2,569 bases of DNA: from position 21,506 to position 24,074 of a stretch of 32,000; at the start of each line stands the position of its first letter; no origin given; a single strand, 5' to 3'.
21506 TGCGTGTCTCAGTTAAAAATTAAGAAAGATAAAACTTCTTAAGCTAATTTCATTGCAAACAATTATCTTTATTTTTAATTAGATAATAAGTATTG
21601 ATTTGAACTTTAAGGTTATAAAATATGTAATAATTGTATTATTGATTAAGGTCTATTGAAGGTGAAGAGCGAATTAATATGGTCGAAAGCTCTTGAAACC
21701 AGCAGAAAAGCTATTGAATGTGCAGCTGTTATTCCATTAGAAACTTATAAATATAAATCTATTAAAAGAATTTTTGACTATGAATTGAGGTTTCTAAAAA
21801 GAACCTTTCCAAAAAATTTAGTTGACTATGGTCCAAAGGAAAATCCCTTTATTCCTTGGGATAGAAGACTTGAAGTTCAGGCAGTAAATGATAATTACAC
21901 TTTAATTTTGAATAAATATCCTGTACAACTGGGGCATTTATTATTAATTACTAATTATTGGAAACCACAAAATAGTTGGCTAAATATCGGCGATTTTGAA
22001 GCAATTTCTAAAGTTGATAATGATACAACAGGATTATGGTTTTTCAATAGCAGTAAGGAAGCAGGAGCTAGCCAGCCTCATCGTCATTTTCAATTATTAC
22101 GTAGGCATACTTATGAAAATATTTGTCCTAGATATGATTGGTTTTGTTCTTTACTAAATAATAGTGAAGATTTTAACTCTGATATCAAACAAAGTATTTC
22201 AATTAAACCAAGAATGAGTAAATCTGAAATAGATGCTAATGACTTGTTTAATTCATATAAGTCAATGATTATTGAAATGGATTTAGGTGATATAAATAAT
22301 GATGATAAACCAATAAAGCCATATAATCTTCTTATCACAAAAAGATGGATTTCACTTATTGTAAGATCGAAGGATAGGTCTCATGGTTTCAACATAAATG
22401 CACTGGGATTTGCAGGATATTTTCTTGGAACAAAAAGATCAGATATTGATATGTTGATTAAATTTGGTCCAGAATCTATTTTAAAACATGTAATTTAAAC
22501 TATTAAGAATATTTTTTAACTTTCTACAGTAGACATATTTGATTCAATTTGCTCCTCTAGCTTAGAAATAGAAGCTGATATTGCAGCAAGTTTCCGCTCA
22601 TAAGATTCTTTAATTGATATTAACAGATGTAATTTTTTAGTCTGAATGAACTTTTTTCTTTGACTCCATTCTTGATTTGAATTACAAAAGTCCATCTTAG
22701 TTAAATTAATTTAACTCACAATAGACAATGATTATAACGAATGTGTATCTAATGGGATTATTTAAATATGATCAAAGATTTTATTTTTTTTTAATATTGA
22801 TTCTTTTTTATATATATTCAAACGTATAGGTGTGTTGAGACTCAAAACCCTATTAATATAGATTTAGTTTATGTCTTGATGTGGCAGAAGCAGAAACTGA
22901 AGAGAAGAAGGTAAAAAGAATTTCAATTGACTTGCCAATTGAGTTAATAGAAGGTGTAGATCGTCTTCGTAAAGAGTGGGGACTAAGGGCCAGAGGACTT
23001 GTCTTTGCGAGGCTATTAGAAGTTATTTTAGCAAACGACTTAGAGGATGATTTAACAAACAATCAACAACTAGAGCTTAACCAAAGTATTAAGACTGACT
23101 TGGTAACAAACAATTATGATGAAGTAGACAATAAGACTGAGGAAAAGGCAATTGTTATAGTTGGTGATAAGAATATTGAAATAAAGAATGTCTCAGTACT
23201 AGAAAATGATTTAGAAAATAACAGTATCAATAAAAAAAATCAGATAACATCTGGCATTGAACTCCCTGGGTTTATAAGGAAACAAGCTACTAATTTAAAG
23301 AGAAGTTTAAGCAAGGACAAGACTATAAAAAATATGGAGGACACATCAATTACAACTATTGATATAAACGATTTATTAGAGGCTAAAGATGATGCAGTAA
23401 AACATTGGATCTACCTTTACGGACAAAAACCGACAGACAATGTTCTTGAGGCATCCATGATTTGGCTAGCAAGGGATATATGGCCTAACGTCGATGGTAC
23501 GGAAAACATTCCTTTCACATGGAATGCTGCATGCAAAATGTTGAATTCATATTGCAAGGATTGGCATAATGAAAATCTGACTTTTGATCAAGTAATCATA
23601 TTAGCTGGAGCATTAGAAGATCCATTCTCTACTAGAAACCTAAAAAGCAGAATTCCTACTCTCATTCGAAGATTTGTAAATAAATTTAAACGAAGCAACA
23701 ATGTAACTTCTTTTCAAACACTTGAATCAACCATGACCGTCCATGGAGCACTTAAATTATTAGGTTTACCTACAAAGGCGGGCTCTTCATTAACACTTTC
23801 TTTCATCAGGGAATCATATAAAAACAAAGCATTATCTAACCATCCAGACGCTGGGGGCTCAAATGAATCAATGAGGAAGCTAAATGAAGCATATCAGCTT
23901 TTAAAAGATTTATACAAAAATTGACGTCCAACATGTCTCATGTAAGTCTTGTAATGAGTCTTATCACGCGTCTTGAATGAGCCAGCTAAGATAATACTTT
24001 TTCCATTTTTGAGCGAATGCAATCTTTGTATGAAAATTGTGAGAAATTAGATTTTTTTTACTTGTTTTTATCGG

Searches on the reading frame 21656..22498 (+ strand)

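Call 6: search_protein_families(library=pfam, proteins=[window:21656-22498:+], max_evalue=1)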
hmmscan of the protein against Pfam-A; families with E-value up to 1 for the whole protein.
window:21656-22498:+ (280 aa): 3 families
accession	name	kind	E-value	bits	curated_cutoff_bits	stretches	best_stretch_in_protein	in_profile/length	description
PF19327.4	Ap4A_phos_N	-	1.1e-30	106.9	23.1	1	3-149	6-159/177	Ap4A phosphorylase N-terminal domain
PF09830.14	ATP_transf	-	4.6e-14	53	23.5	1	189-279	13-92/95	ATP adenylyltransferase C-terminal domain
PF16269.10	DUF4922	-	1.4e-05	25.5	23.6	1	75-147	74-144/146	Domain of unknown function (DUF4922)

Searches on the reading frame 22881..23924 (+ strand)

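Call 6: search_protein_families(library=pfam, proteins=[window:22881-23924:+], max_evalue=1)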
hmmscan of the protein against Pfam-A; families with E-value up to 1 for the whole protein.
window:22881-23924:+ (347 aa): 1 family
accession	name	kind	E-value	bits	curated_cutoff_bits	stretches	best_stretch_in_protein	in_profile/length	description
PF00226.36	DnaJ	-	8.2e-06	26.3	27.8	1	293-343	5-55/63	DnaJ domain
